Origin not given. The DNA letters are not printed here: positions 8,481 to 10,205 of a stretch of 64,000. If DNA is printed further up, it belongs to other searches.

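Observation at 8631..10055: MurC-slot Mur ligase homologue with loss of both the glycine-rich loop and the ATP P-loop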

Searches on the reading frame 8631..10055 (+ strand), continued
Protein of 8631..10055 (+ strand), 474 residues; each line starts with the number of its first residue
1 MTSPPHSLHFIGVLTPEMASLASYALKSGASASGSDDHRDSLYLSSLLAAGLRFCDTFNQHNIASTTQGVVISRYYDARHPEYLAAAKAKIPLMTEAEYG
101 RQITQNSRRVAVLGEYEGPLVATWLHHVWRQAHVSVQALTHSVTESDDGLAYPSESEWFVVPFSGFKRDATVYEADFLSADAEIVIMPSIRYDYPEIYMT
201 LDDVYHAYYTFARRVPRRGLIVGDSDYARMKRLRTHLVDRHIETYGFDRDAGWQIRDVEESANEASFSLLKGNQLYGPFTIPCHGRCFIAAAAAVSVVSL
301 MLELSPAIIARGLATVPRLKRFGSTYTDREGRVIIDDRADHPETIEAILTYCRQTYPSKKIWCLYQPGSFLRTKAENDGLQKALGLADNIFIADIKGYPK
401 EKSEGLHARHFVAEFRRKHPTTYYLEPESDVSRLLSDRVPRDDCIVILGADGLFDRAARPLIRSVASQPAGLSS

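Call 76: find_encoding_contigs(protein=P0018, flank=10000, max_places=1)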
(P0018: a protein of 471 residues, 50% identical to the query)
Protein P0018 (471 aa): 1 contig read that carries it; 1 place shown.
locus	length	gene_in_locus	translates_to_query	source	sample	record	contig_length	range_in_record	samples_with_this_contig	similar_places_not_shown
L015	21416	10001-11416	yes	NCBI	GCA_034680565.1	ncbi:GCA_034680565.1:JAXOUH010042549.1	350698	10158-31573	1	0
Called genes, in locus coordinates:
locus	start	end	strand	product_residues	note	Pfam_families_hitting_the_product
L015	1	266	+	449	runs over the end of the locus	PF00587:tRNA-synt_2b, PF03129:HGTP_anticodon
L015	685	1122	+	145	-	PF02381:MraZ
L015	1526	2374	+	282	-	PF01795:Methyltransf_5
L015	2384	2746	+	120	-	-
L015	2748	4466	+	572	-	PF03717:PBP_dimer, PF00905:Transpeptidase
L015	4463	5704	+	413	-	PF08245:Mur_ligase_M, PF02875:Mur_ligase_C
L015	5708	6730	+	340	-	PF00953:Glycos_transf_4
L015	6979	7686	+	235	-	PF01255:Prenyltransf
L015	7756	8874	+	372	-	PF01098:FTSW_RODA_SPOVE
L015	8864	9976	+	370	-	PF03033:Glyco_transf_28, PF04101:Glyco_tran_28_C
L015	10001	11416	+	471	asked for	PF01225:Mur_ligase (weak), PF08245:Mur_ligase_M (weak), PF02875:Mur_ligase_C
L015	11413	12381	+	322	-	PF01565:FAD_binding_4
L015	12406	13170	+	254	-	PF08478:POTRA_1 (weak)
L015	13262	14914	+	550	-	PF01368:DHH, PF02272:DHHA1, PF17768:RecJ_OB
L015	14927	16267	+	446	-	PF18073:Zn_ribbon_LapB, PF03796:DnaB_C (weak), PF06745:ATPase, PF08423:Rad51 (faint), PF13481:AAA_25, PF23442:DUF7125 (weak), PF13401:AAA_22 (weak)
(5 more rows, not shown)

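Call 77: find_encoding_contigs(protein=P0035, flank=10000, max_places=1)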
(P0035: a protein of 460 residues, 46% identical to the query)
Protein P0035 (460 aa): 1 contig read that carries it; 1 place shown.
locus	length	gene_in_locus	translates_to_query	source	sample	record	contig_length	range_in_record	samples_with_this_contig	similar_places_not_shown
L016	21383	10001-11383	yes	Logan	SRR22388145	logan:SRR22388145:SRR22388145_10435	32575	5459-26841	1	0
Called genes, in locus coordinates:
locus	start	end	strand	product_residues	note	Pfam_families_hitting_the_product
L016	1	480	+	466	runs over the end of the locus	PF00587:tRNA-synt_2b, PF03129:HGTP_anticodon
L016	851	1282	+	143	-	PF02381:MraZ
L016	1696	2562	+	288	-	PF01795:Methyltransf_5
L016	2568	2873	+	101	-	PF19579:FtsL_2 (weak)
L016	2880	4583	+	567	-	PF03717:PBP_dimer, PF00905:Transpeptidase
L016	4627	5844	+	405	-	PF08245:Mur_ligase_M, PF02875:Mur_ligase_C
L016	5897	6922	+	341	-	PF00953:Glycos_transf_4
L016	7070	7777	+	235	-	PF01255:Prenyltransf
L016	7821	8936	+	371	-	PF01098:FTSW_RODA_SPOVE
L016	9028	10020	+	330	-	PF03033:Glyco_transf_28, PF04101:Glyco_tran_28_C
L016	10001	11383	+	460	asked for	PF01225:Mur_ligase, PF08245:Mur_ligase_M (faint), PF02875:Mur_ligase_C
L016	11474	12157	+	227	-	-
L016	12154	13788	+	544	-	PF01368:DHH, PF02272:DHHA1 (weak), PF17768:RecJ_OB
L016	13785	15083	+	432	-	PF18073:Zn_ribbon_LapB, PF13481:AAA_25, PF03796:DnaB_C (faint), PF06745:ATPase (weak), PF23442:DUF7125 (weak), PF13401:AAA_22 (weak), PF13479:AAA_24 (faint)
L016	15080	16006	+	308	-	-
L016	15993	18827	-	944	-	PF00912:Transgly, PF00905:Transpeptidase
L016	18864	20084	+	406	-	PF00579:tRNA-synt_1b, PF01479:S4 (weak)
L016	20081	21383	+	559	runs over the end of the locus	PF03485:Arg_tRNA_synt_N, PF00750:tRNA-synt_1d, PF05746:DALR_1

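Call 79: find_encoding_contigs(protein=P0036, flank=8000, max_places=1)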
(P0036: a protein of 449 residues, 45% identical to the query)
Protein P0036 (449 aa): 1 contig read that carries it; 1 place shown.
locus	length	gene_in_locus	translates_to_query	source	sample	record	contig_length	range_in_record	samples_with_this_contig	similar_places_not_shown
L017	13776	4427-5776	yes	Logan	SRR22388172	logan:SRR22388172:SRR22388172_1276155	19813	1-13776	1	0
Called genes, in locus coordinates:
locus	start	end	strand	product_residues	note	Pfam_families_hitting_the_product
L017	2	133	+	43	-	?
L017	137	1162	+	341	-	PF00953:Glycos_transf_4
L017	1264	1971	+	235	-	PF01255:Prenyltransf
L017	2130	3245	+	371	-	PF01098:FTSW_RODA_SPOVE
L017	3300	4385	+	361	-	PF03033:Glyco_transf_28, PF04101:Glyco_tran_28_C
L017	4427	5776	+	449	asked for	PF01225:Mur_ligase (weak), PF02875:Mur_ligase_C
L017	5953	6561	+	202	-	-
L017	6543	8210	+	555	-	PF01368:DHH, PF02272:DHHA1, PF17768:RecJ_OB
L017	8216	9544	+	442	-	PF18073:Zn_ribbon_LapB, PF13481:AAA_25, PF03796:DnaB_C (weak), PF06745:ATPase, PF23442:DUF7125, PF13401:AAA_22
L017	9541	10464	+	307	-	-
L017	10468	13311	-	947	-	PF00912:Transgly, PF00905:Transpeptidase, PF17957:Big_7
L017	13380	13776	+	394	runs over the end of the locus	PF00579:tRNA-synt_1b, PF01479:S4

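Call 80: find_encoding_contigs(protein=P0026, flank=8000, max_places=1)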
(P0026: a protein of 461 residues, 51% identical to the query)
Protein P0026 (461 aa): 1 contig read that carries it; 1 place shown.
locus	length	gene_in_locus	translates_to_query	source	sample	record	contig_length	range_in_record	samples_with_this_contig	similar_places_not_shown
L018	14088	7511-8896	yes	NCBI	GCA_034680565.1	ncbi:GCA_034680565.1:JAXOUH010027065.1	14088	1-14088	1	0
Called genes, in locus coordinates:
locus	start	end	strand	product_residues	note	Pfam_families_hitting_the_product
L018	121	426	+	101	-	-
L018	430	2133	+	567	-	PF03717:PBP_dimer, PF00905:Transpeptidase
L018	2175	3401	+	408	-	PF08245:Mur_ligase_M, PF02875:Mur_ligase_C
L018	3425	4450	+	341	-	PF00953:Glycos_transf_4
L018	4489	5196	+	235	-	PF01255:Prenyltransf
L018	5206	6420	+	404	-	PF01098:FTSW_RODA_SPOVE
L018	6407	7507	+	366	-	PF03033:Glyco_transf_28, PF04101:Glyco_tran_28_C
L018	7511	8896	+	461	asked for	PF01225:Mur_ligase, PF08245:Mur_ligase_M (weak), PF02875:Mur_ligase_C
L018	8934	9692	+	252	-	-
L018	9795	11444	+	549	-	PF01368:DHH, PF02272:DHHA1, PF17768:RecJ_OB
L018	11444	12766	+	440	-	PF18073:Zn_ribbon_LapB, PF13481:AAA_25, PF23442:DUF7125, PF03796:DnaB_C (weak), PF06745:ATPase, PF13191:AAA_16 (faint), PF00004:AAA (weak), PF13401:AAA_22 (weak), +1 more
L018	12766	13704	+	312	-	PF13638:PIN_4 (weak)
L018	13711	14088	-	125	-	?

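Call 86: find_related_loci(query=A4, collection=metagenome_contigs, flank=10000)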
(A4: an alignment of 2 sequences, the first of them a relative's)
Query A4 (463 aa) in metagenome_contigs; peptide patterns used: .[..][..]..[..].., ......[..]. (x = any residue, [..] = any of these).
112 stretches matched a pattern, but none encodes a relative of the query by tblastn (E <= 1e-3).

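Call 88: find_related_loci(query=A5, collection=metagenome_contigs, flank=10000)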
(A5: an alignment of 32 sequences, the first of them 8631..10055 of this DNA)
Query A5 (474 aa) in metagenome_contigs; peptide patterns used: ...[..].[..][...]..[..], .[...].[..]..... (x = any residue, [..] = any of these).
35 stretches matched a pattern; 3 encode a relative of the query (tblastn E <= 1e-3); 3 distinct loci.
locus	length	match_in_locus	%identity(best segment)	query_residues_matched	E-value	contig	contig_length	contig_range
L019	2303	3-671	53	240-462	3e-80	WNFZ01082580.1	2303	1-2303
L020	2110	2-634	57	242-451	1e-77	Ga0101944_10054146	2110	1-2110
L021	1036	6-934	63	153-462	2e-101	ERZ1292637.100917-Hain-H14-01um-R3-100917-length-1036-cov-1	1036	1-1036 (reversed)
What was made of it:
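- Tried and rejected: Two metagenome scans added three short loci (calls 86, 88).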
